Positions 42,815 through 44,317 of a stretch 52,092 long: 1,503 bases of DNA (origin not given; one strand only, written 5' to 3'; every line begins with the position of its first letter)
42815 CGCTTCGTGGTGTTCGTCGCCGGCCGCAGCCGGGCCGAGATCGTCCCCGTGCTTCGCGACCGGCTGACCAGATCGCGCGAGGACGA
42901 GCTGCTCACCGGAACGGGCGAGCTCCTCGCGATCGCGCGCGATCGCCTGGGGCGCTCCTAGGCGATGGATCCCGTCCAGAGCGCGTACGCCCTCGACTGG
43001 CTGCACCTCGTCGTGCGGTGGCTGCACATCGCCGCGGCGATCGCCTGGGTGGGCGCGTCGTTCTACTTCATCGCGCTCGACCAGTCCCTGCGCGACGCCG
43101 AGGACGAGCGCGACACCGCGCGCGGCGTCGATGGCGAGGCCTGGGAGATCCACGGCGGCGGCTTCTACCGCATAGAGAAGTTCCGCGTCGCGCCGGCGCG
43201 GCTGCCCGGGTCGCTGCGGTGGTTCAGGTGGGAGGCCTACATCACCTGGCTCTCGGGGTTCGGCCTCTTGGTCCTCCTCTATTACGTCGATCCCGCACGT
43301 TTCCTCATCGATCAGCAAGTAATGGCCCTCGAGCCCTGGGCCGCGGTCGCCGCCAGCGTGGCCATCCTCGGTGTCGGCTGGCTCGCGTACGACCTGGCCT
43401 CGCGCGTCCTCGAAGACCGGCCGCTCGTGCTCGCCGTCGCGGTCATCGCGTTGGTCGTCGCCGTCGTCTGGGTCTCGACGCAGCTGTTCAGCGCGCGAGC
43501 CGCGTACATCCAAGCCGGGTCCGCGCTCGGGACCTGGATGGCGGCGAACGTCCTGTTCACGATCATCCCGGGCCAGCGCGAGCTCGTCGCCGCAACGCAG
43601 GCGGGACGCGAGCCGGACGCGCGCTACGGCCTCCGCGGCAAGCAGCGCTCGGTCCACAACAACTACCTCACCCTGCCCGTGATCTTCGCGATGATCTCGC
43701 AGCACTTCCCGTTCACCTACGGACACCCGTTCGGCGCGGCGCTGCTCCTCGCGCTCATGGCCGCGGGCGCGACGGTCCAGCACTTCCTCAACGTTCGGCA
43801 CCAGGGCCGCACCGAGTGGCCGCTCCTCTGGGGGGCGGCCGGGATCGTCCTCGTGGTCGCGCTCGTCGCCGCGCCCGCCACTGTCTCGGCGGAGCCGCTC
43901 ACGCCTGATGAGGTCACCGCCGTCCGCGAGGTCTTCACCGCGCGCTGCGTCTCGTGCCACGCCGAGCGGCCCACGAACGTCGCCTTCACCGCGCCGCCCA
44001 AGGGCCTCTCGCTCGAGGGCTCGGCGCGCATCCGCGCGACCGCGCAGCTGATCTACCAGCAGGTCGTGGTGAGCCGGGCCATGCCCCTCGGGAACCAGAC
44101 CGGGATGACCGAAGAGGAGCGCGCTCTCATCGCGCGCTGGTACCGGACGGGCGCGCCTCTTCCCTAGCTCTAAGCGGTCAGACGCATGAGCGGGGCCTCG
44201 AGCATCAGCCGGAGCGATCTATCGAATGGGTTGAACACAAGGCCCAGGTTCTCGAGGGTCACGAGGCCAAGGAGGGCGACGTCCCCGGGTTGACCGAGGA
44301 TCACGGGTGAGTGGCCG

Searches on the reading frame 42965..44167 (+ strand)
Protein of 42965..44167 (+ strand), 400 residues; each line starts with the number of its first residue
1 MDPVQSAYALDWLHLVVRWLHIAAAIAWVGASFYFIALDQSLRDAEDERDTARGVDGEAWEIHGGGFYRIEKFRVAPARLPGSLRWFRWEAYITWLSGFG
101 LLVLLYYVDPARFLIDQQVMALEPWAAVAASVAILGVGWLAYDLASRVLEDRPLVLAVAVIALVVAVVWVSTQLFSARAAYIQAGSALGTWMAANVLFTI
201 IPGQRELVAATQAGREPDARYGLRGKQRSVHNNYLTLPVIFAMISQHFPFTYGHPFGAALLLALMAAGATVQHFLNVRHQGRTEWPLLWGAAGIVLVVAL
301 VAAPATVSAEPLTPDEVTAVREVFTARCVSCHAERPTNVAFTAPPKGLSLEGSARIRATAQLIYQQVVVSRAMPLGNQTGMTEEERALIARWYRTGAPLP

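Call 11: find_encoding_contigs(protein=window:42965-44167:+, flank=10000, max_places=4)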
Protein window:42965-44167:+ (400 aa): 2 contigs read that carry it; 2 places shown.
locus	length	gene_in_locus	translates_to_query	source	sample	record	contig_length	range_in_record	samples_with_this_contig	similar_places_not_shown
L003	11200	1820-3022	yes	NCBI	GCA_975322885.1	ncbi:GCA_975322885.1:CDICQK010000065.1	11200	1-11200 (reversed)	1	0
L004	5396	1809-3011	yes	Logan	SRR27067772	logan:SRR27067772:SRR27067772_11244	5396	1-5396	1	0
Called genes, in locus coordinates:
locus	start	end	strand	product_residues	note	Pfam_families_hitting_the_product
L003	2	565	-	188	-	?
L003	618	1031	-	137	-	PF12903:DUF3830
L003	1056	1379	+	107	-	PF00576:Transthyretin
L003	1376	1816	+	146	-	PF09349:OHCU_decarbox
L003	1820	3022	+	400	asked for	PF06181:Urate_ox_N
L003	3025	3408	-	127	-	PF13975:gag-asp_proteas (weak)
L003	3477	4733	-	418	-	PF01180:DHO_dh, PF01207:Dus (faint), PF03060:NMO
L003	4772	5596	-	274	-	PF10418:DHODB_Fe-S_bind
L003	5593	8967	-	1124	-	PF25596:CPSase_L_D1, PF02786:CPSase_L_D2, PF02787:CPSase_L_D3, PF25596:CPSase_L_D1, PF02222:ATP-grasp, PF02655:ATP-grasp_3, PF02786:CPSase_L_D2, PF07478:Dala_Dala_lig_C, +4 more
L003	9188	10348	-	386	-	PF00988:CPSase_sm_chain, PF00117:GATase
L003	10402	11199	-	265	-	?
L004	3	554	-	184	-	?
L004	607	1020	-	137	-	PF12903:DUF3830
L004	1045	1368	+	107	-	PF00576:Transthyretin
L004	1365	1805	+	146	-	PF09349:OHCU_decarbox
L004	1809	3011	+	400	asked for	PF06181:Urate_ox_N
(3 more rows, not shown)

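Call 64: search_protein_families(library=ncbifam, proteins=[window:42965-44167:+], max_evalue=0.00001)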
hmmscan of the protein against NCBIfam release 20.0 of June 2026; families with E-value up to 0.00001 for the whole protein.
window:42965-44167:+ (400 aa): 0 families
